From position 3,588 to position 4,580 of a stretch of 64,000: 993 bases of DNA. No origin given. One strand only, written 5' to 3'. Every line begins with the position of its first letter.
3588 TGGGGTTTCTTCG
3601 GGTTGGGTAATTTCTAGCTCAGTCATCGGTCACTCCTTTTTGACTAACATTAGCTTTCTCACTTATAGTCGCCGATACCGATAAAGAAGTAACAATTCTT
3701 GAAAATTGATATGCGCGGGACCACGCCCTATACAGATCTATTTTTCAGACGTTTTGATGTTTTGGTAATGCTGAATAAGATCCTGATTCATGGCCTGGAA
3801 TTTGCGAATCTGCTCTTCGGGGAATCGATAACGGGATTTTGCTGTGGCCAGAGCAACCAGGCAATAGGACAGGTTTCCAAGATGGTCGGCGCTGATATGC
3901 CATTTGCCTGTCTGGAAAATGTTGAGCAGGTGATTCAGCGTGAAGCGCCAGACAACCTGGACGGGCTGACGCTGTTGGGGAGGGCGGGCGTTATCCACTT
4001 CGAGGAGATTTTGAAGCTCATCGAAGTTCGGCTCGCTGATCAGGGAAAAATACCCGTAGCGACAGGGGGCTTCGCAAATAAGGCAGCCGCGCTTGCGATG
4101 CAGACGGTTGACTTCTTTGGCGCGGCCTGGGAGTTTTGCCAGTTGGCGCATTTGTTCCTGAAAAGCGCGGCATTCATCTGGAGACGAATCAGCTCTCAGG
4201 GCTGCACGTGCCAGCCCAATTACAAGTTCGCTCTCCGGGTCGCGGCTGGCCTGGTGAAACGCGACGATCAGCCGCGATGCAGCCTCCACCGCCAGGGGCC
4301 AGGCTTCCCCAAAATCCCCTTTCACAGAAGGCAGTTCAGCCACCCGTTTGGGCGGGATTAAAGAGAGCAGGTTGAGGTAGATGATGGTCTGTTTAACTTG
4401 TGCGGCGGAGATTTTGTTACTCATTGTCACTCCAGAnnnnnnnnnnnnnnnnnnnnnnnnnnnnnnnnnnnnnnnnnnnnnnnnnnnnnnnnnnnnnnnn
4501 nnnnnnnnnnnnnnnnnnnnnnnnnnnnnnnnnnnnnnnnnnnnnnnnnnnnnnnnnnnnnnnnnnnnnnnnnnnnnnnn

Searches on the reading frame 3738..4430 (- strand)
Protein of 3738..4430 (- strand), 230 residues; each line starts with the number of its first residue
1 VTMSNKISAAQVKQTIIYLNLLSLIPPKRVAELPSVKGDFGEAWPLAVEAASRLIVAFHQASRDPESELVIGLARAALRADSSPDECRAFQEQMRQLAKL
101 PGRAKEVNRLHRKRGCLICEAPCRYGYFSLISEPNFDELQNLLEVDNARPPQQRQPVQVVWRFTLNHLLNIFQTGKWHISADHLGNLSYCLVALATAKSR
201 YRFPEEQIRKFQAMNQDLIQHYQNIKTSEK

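Call 7: search_protein_families(library=pfam, proteins=[window:3738-4430:-], max_evalue=0.01)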
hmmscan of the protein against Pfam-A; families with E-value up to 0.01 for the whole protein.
window:3738-4430:- (230 aa): 0 families

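Call 8: search_protein_families(library=ncbifam, proteins=[window:3738-4430:-], max_evalue=0.01)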
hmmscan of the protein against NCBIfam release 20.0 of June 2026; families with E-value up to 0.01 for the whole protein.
window:3738-4430:- (230 aa): 1 family
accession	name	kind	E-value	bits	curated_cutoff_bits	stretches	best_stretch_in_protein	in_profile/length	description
NF040466.1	ydjY_domain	domain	0.0032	17.2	50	1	110-162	127-179/181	YdjY domain-containing protein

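Call 9: search_protein_families(library=padloc, proteins=[window:3738-4430:-], max_evalue=0.01)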
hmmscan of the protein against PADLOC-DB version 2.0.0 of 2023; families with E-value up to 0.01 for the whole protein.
window:3738-4430:- (230 aa): 0 families

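Call 22: find_homologous_proteins(query=window:3738-4424:-, max_evalue=0.001)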
Query window:3738-4424:- (228 aa): 102 proteins with E <= 0.001 among 848 candidates.
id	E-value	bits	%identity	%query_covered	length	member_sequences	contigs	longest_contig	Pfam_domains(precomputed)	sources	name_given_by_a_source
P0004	7.4e-149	511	100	100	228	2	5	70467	-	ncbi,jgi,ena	-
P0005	9.4e-121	419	81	100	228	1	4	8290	-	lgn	-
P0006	3.3e-94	332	66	97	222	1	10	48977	-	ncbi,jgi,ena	-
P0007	2.2e-93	330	66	97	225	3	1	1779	-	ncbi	-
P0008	1.6e-92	327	66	95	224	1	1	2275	-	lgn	-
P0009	1.6e-90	320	65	100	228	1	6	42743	-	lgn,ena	-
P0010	4.9e-90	319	65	96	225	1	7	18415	-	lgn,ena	-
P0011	1.8e-87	310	63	93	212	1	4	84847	-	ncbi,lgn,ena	-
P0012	4.3e-87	309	66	93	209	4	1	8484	-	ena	-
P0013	3.1e-86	306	67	91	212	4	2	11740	-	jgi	-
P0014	4.4e-86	306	61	96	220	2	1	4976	-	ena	-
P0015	5.0e-86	306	67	93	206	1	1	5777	-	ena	-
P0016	5.2e-86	306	62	96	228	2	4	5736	-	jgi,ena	-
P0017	3.9e-84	299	62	96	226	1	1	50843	-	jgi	jgi:hypothetical protein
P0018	1.9e-83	297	61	95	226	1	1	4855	-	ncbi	-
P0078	2.5e-49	186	43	95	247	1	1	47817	-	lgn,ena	-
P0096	3.2e-46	176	49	78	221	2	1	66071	-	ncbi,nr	ncbi:MAG: hypothetical protein JXA25_12850 [Anaerolineales bacterium]|nr:hypothetical protein [Anaer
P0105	5.8e-35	139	37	95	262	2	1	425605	-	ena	-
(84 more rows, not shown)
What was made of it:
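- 3738..4424 (-): p228: basic 228-aa all-helical protein with four invariant Cys (C114, C117, C121, C188) and the basic patch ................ Proposed adaptor for the N-module. 102 homologous clusters, all from Anaerolineales/Chloroflexota (call 22).
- One source annotates a p228 homologue as PopZ (call 22).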

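Call 23: find_encoding_contigs(protein=P0105, flank=10000, max_places=1)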
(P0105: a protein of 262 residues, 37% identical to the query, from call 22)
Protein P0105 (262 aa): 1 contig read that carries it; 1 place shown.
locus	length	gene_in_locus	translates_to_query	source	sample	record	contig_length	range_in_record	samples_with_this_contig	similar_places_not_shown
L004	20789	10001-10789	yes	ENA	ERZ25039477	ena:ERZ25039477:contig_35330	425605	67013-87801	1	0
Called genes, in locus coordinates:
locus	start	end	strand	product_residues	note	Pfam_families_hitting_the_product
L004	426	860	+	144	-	-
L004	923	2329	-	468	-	PF06782:UPF0236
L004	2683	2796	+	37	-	-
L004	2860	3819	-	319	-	PF02558:ApbA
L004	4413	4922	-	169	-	PF04978:MST (weak), PF12867:DinB_2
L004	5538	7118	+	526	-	PF00012:HSP70, PF21523:ParM_N (faint), PF16697:Yop-YscD_cpl, PF00498:FHA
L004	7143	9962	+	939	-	PF01935:DUF87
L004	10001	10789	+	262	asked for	-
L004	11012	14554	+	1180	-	PF13511:DUF4124 (faint)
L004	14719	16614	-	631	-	PF00069:Pkinase, PF07714:PK_Tyr_Ser-Thr, PF03109:ABC1 (weak)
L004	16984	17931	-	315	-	-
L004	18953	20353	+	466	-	PF11638:DnaA_N, PF00308:Bac_DnaA, PF01695:IstB_IS21 (weak), PF00004:AAA (weak), PF08299:Bac_DnaA_C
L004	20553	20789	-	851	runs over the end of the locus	-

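Call 24: find_encoding_contigs(protein=P0096, flank=10000, max_places=1)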
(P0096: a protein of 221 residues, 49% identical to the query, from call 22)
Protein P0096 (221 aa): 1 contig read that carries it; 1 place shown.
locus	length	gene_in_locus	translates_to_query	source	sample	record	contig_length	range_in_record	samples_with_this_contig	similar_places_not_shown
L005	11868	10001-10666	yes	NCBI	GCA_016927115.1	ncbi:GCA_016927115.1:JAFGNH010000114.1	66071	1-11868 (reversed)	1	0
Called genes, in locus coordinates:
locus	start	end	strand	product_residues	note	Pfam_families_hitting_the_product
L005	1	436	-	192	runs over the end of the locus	PF10646:Germane (weak)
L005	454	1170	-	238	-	PF01135:PCMT, PF01209:Ubie_methyltran, PF02353:CMAS, PF13489:Methyltransf_23, PF13847:Methyltransf_31, PF08241:Methyltransf_11, PF08242:Methyltransf_12, PF13649:Methyltransf_25, +1 more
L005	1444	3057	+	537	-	PF00012:HSP70, PF16697:Yop-YscD_cpl (weak), PF00498:FHA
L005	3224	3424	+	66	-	PF00498:FHA, PF16697:Yop-YscD_cpl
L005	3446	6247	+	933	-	PF01580:FtsK_SpoIIIE (weak), PF01935:DUF87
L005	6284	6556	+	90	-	-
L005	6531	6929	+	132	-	-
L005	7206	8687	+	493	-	-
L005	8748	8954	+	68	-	-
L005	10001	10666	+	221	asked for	-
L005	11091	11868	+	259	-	?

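Call 25: find_encoding_contigs(protein=P0078, flank=10000, max_places=1)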
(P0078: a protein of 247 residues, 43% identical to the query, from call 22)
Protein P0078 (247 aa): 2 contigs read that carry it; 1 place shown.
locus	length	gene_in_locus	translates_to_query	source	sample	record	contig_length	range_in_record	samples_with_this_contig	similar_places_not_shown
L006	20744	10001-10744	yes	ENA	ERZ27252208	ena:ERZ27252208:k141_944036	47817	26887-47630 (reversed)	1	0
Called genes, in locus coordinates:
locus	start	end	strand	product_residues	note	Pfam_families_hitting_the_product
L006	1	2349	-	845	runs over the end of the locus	?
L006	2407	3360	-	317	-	PF13384:HTH_23 (weak), PF13545:HTH_Crp_2 (weak), PF01047:MarR (faint), PF08281:Sigma70_r4_2 (weak), PF12802:MarR_2 (weak), PF13412:HTH_24 (weak), PF13551:HTH_29 (weak), PF04198:Sugar-bind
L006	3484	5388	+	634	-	PF02730:AFOR_N, PF01314:AFOR_C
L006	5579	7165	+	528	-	PF00012:HSP70, PF21523:ParM_N (faint), PF16697:Yop-YscD_cpl, PF00498:FHA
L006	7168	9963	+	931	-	PF01935:DUF87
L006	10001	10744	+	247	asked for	-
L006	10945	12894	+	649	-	-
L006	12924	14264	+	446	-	-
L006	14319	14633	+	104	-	-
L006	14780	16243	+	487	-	PF00069:Pkinase, PF07714:PK_Tyr_Ser-Thr, PF03109:ABC1 (weak)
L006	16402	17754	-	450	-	PF00390:malic, PF03949:Malic_M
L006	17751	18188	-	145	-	-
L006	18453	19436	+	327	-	PF25168:Beta-prop_WDR36-Utp21_2nd, PF24807:WD40_CDC20-Fz, PF24814:WD40_Prp19, PF24817:WD40_WDHD1_1st, PF25173:Beta-prop_WDR3_1st, PF23414:Beta-prop_EML_2, PF24780:WD40_MABP1-WDR62_1st, PF24782:WD40_MABP1-WDR62_2nd, +45 more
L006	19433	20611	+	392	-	PF23414:Beta-prop_EML_2, PF24814:WD40_Prp19, PF24782:WD40_MABP1-WDR62_2nd, PF24796:WDR55, PF24805:EIF3I, PF24807:WD40_CDC20-Fz, PF24817:WD40_WDHD1_1st, PF25172:Beta-prop_WDR3_2nd, +51 more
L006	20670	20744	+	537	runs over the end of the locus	PF12079:DUF3558 (faint), PF21959:DUF6923 (faint)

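Call 32: search_protein_families(library=pfam, proteins=[L004:11012-14554:+, L006:10945-12894:+, L006:12924-14264:+, L005:7206-8687:+], max_evalue=0.1)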
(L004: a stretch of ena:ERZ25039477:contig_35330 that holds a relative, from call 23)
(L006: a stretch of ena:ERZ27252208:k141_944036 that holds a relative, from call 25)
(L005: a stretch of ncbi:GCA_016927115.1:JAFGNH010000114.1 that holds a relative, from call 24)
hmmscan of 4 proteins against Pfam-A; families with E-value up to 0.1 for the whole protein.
L004:11012-14554:+ (1180 aa): 8 families
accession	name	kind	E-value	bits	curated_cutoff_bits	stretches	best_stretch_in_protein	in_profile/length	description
PF13511.11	DUF4124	-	9.9e-11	42.2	22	0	705-737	12-45/56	Domain of unknown function (DUF4124)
PF17189.10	Glyco_hydro_30C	-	4.1e-05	24.1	22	0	1114-1154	18-56/65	Glycosyl hydrolase family 30 beta sandwich domain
PF08379.15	Bact_transglu_N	-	0.00036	21.6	27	0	886-917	44-75/80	Bacterial transglutaminase-like N-terminal region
PF05688.17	BIg21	-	0.0013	19.6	27.4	0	697-727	51-82/109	Bacterial Immunoglobulin-like 21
PF12860.13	PAS_7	-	0.0019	18.8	27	0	923-958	73-106/115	PAS fold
PF08183.16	SpoV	-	0.0051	17.2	20.6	0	839-850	3-14/25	Stage V sporulation protein family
PF24457.1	DUF7572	-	0.072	13.9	27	0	710-759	20-68/94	Family of unknown function (DUF7572)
PF18705.7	DUF5643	-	0.074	13.5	34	0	734-782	33-80/115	Family of unknown function (DUF5643)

L006:10945-12894:+ (649 aa): 0 families

L006:12924-14264:+ (446 aa): 1 family
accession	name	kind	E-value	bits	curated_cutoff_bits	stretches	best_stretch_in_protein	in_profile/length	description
PF13665.11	Tox-PAAR-like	-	0.004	17.7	31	1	263-309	19-65/108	Toxin PAAR-like domain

L005:7206-8687:+ (493 aa): 1 family
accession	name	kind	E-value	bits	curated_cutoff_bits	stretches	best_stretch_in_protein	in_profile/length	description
PF18911.6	PKD_4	-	0.047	14.2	27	0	378-449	8-79/85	PKD domain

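Call 41: find_related_loci(query=A5, collection=genome_contigs, flank=9000)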
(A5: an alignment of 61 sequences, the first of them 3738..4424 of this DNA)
Query A5 (228 aa) in genome_contigs; peptide patterns used: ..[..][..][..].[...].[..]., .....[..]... (x = any residue, [..] = any of these).
51 stretches matched a pattern; 50 encode a relative of the query (tblastn E <= 1e-3); 49 distinct loci.
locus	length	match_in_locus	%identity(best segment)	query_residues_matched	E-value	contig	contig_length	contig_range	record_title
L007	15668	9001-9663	66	1-221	1e-100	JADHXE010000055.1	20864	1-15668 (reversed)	MAG: Anaerolineales bacterium isolate BS750m-G45 BS-750m-C3765, whole genome shotgun sequence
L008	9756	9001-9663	66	1-221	5e-100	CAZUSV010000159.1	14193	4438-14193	MAG TPA_asm: uncultured Anaerolineales bacterium isolate SRP077602_co5_397 genome assembly, contig: NODE_19602_length_14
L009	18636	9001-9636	63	10-221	4e-94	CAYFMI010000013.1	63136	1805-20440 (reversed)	MAG TPA_asm: uncultured Anaerolineales bacterium isolate ERP019367_co2_135 genome assembly, contig: NODE_473_length_6313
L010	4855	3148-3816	61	3-219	2e-91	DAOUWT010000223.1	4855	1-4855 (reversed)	MAG TPA_asm: Chloroflexota bacterium isolate CSMAG_882 CSMAG_882_k141_142895_length_4855_cov_38.2724, whole genome shotg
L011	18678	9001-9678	58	1-221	2e-88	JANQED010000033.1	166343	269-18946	MAG: Anaerolineales bacterium isolate PL23a_bin.114 k99_441509, whole genome shotgun sequence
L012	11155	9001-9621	63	9-221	1e-88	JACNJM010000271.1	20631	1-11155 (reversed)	MAG: Anaerolineae bacterium isolate NIOZ-UU35 NIOZ-UU_NODE_3142_length_20631_cov_13.5989, whole genome shotgun sequence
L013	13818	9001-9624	64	1-214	1e-86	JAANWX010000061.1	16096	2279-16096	MAG: Chloroflexota bacterium isolate SuakinDeep_MAG43_1 MAG431_61, whole genome shotgun sequence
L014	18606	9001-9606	67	10-217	2e-86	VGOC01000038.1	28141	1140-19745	MAG: Chloroflexi bacterium isolate K_DeepCast_250m_m1_342 K_DeepCast_250m_m1_342_Ga0194125_10002892, whole genome shotgu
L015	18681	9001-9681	57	3-224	3e-85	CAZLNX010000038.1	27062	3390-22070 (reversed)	MAG TPA_asm: uncultured Anaerolineales bacterium isolate SRP077602_co5_33 genome assembly, contig: NODE_8828_length_2706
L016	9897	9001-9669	57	3-221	7e-84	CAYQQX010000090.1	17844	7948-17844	MAG TPA_asm: uncultured Anaerolineales bacterium isolate binchicken_co65_18 genome assembly, contig: NODE_12891_length_1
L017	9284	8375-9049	60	1-221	7e-84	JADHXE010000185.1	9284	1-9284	MAG: Anaerolineales bacterium isolate BS750m-G45 BS-750m-C14335, whole genome shotgun sequence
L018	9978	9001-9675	59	1-221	1e-82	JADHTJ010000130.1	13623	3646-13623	MAG: Anaerolineales bacterium isolate BS150m-G17 BS-150m-C4052, whole genome shotgun sequence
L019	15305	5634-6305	58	1-220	5e-82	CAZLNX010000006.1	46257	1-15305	MAG TPA_asm: uncultured Anaerolineales bacterium isolate SRP077602_co5_33 genome assembly, contig: NODE_3761_length_4625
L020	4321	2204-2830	64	10-227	1e-80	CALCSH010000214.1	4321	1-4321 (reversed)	MAG TPA_asm: uncultured Anaerolineae bacterium isolate ERR2206789_bin.32_CONCOCT_v1.1_MAG genome assembly, contig: ERZ89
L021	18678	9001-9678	57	1-222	1e-78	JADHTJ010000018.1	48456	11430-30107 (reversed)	MAG: Anaerolineales bacterium isolate BS150m-G17 BS-150m-C535, whole genome shotgun sequence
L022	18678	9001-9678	56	1-222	7e-78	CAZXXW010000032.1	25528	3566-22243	MAG TPA_asm: uncultured Anaerolineales bacterium isolate SRP332253_co1_251 genome assembly, contig: NODE_2919_length_255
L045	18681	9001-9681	38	10-224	7e-48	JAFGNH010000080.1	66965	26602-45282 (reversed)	MAG: Anaerolineales bacterium isolate Zod_Metabat.534 k87_3620854, whole genome shotgun sequence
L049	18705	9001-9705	38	1-223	2e-45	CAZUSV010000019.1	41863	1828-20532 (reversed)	MAG TPA_asm: uncultured Anaerolineales bacterium isolate SRP077602_co5_397 genome assembly, contig: NODE_4450_length_418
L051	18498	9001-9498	43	53-218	3e-44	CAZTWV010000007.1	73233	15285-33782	MAG TPA_asm: uncultured Anaerolineales bacterium isolate SRP141376_co3_323 genome assembly, contig: NODE_788_length_7323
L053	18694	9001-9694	48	11-227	4e-43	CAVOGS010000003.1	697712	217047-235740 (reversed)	MAG: uncultured Chloroflexia bacterium isolate MFD09964.bin.2.149 genome assembly, contig: contig_17331, whole genome sh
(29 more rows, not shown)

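Call 44: predict_structure(alignment_id=A5)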
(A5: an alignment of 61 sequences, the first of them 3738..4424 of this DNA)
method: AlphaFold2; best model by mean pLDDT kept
length: 228 residues; sequences in the alignment: 61
mean_pLDDT: 91.5   pTM: 0.88
mean pLDDT of the five models: 91.5, 91.3, 89.4, 89.2, 88.8
residues with pLDDT >= 90: 166; 70-90: 54; 50-70: 7; < 50: 1
segments of 3 or more residues with pLDDT < 50: none
pLDDT, mean of each block of 10 residues (from residue 1): 80 95 94 90 97 95 97 98 98 92 85 85 88 95 96 97 91 83 95 86 93 96 76
secondary structure, 60 per line:
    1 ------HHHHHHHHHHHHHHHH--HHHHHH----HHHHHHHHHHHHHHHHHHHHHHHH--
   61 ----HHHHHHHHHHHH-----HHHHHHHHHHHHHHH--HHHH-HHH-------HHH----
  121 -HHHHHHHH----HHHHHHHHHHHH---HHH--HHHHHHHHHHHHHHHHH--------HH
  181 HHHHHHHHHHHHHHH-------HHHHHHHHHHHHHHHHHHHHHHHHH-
elements in order: H7-22 H25-30 H35-58 H65-76 H82-96 H99-102 H122-129 H134-145 H154-170 H179-195 H203-227
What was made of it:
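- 3738..4424 (-): AF2 pLDDT 91.5 (call 44).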

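Call 49: fold_search(model_id=the predicted structure, library=pdb)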
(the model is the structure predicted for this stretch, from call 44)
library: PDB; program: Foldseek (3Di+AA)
matches with E <= 10: 169; with E <= 0.001: 0
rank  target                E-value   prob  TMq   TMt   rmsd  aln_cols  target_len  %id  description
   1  3tdx_E                3.8e-01  0.08  0.15  0.13  18.6       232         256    9  Crystal structure of HSC L82V (released 2012-03-07)
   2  3te2_E                4.0e-01  0.09  0.15  0.13  18.5       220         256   10  Crystal structure of HSC K16S (released 2012-03-07)
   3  3tds_E                4.5e-01  0.08  0.15  0.13  18.7       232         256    9  Crystal structure of HSC F194I (released 2012-03-07)
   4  3tdo_C                6.6e-01  0.07  0.14  0.12  18.7       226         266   10  Crystal structure of HSC at pH 9.0 (released 2012-03-07)
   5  6o3e_A                7.5e-01  0.18  0.23  0.12  16.7       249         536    9  mouse aE-catenin 82-883 (released 2019-11-13)
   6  3te2_A                7.5e-01  0.07  0.15  0.14  18.5       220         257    9  Crystal structure of HSC K16S (released 2012-03-07)
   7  3tdx_A                8.3e-01  0.08  0.17  0.16  19.8       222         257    9  Crystal structure of HSC L82V (released 2012-03-07)
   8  2ije                  8.7e-01  0.06  0.13  0.13  18.4       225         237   12  Crystal Structure of the Cdc25 domain of RasGRF1 (released 2006-10-31)
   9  3te2_C                8.7e-01  0.06  0.14  0.12  18.7       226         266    9  Crystal structure of HSC K16S (released 2012-03-07)
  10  3tds_A                1.1e+00  0.06  0.15  0.14  19.9       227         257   10  Crystal structure of HSC F194I (released 2012-03-07)
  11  9g49                  1.2e+00  0.04  0.13  0.12  18.7       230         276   10  Cryo-EM reconstruction of the full-length E. coli transmembrane formate transporter FocA (released 2025-10-22)
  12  3qxl_A                1.2e+00  0.04  0.12  0.12  19.8       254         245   11  Crystal structure of the CDC25 Domain from Ral-specific Guanine-nucleotide Exchange Factor RalGPS1a (released 2011-05-11)
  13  3eb7_A                1.6e+00  0.05  0.17  0.10  16.1       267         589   11  Crystal Structure of Insecticidal Delta-Endotoxin Cry8Ea1 from Bacillus Thuringiensis at 2.2 Angstroms Resolution (released 2008-09-16)
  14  9lif                  1.7e+00  0.18  0.26  0.34  11.8       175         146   12  Repetitive domain (RP) 1 structure of aciniform spidroin from Latrodectus hesperus (released 2025-10-01)
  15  8w8g_A                1.7e+00  0.04  0.14  0.14  18.0       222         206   13  Crystal structure of human TRF1 with PinX1 (released 2024-09-04)
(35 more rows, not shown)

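Call 65: search_solved_structures(query=A5, max_evalue=1)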
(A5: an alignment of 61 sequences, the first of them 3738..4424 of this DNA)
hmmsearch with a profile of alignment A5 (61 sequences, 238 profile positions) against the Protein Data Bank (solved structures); distinct sequences matched with E-value up to 1: 1.
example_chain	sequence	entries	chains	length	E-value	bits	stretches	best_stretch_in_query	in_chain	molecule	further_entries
6m6z_A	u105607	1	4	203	0.2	14.2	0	14-62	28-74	TMH4C4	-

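Call 68: search_protein_families(library=pfam, proteins=[L051:9733-11835:+, L051:11922-14099:+, L051:14173-15993:+, L053:12442-14295:+, L053:14354-16654:+, L053:16729-18447:+, L045:5619-8909:+, L049:9731-15031:+, L022:12010-14547:+, L015:11330-14479:+], max_evalue=0.001)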
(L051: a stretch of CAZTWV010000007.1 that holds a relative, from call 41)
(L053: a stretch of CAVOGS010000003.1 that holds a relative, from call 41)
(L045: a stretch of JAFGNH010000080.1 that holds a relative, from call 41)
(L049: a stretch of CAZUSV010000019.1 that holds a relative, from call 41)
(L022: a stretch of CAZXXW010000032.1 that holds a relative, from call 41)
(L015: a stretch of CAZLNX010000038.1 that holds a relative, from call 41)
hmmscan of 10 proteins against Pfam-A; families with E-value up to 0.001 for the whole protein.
L051:9733-11835:+ (700 aa): 0 families

L051:11922-14099:+ (725 aa): 0 families

L051:14173-15993:+ (606 aa): 4 families
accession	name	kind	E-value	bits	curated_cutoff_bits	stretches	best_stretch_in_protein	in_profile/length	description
PF04108.17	ATG17_like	-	7.1e-08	32.7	43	0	492-564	13-86/355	Autophagy protein ATG17-like domain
PF10473.14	CENP-F_leu_zip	-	6.8e-05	23.4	34.5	1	506-564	20-78/140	Leucine-rich repeats of kinetochore protein Cenp-F/LEK1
PF17098.10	Wtap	-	0.00021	21.6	35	0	358-460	40-145/155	WTAP/Mum2p family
PF25450.1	Rab11-FIP3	-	0.00029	21.5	31.9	1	500-557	51-108/125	Rab11-FIP3-like domain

L053:12442-14295:+ (617 aa): 0 families

L053:14354-16654:+ (766 aa): 0 families

L053:16729-18447:+ (572 aa): 0 families

L045:5619-8909:+ (1096 aa): 1 family
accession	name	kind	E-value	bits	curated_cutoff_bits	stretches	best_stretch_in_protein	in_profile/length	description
PF01476.26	LysM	-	0.00039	20.8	20.9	0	154-203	1-43/43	LysM domain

L049:9731-15031:+ (1766 aa): 1 family
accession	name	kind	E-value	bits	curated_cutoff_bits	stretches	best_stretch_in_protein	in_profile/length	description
PF01476.26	LysM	-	8.6e-05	22.9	20.9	0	129-178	1-43/43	LysM domain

L022:12010-14547:+ (845 aa): 5 families
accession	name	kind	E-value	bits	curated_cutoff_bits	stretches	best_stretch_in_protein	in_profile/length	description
PF15232.11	DUF4585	-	3.4e-15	56.3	27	0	714-727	8-21/73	Domain of unknown function (DUF4585)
PF16242.11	Pyrid_ox_like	-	2.5e-10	40.5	28.8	0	625-666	20-61/149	Pyridoxamine 5'-phosphate oxidase like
PF00397.32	WW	-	1.6e-05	25.3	26.9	0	564-575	8-19/31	WW domain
PF03640.20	Lipoprotein_15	-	8.9e-05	22.3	24.4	0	617-633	3-19/47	Secreted repeat of unknown function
PF14128.11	DUF4295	-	0.00053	20.2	27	0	564-574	23-33/47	Domain of unknown function (DUF4295)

L015:11330-14479:+ (1049 aa): 2 families
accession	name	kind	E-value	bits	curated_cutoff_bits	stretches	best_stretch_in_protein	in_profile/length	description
PF15232.11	DUF4585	-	7e-13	48.9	27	0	914-931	4-21/73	Domain of unknown function (DUF4585)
PF16242.11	Pyrid_ox_like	-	1.5e-06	28.2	28.8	0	905-946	20-61/149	Pyridoxamine 5'-phosphate oxidase like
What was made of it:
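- Tried and rejected: I treat these as beta-hairpin noise (calls 32, 68).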

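Call 79: search_protein_families(library=phrogs, proteins=[window:3738-4424:-], max_evalue=0.001)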
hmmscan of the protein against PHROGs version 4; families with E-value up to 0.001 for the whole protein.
window:3738-4424:- (228 aa): 0 families

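Call 89: fold_search(model_id=the predicted structure, library=viral)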
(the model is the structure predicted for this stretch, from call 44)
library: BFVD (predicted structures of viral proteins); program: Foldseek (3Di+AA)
matches with E <= 10: 159; with E <= 0.001: 0
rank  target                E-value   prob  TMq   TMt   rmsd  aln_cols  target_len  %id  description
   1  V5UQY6                4.8e-01  0.09  0.18  0.12  20.7       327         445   11  Uncharacterized protein [Oenococcus phage phiS13]
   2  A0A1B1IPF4            6.9e-01  0.10  0.18  0.09  18.0       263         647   12  (no name in the UniProt tables at hand)
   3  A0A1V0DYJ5            9.1e-01  0.18  0.26  0.18  17.2       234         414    8  (no name in the UniProt tables at hand)
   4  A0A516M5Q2            9.1e-01  0.16  0.15  0.21  15.4       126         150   13  (no name in the UniProt tables at hand)
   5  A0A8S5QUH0            9.1e-01  0.13  0.20  0.21  15.2       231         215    8  Uncharacterized protein [CrAss-like virus sp. ctDAq1]
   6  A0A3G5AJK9            1.0e+00  0.06  0.15  0.12  20.4       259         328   10  Uncharacterized protein [Sylvanvirus sp.]
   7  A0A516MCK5            1.1e+00  0.10  0.19  0.06  17.1       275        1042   10  (no name in the UniProt tables at hand)
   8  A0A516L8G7            1.2e+00  0.08  0.18  0.08  21.9       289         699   12  (no name in the UniProt tables at hand)
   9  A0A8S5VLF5            1.3e+00  0.13  0.21  0.24  15.2       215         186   11  (no name in the UniProt tables at hand)
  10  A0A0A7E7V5            1.5e+00  0.05  0.15  0.15  21.0       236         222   14  (no name in the UniProt tables at hand)
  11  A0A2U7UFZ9            1.7e+00  0.08  0.20  0.09  18.0       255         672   14  Uncharacterized protein [Pandoravirus macleodensis]
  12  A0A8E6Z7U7            2.1e+00  0.08  0.25  0.17  14.5       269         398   12  (no name in the UniProt tables at hand)
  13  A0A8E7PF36            2.1e+00  0.04  0.17  0.16  20.3       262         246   11  P0 [Barleria polerovirus 1]
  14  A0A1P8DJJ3            2.1e+00  0.04  0.15  0.05  17.9       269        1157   10  (no name in the UniProt tables at hand)
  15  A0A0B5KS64            2.4e+00  0.07  0.22  0.20  15.7       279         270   10  Nucleocapsid protein [Shuangao Insect Virus 1]
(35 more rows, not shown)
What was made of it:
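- Tried and rejected: The p228 model matched nothing in PDB or BFVD (calls 49, 89).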
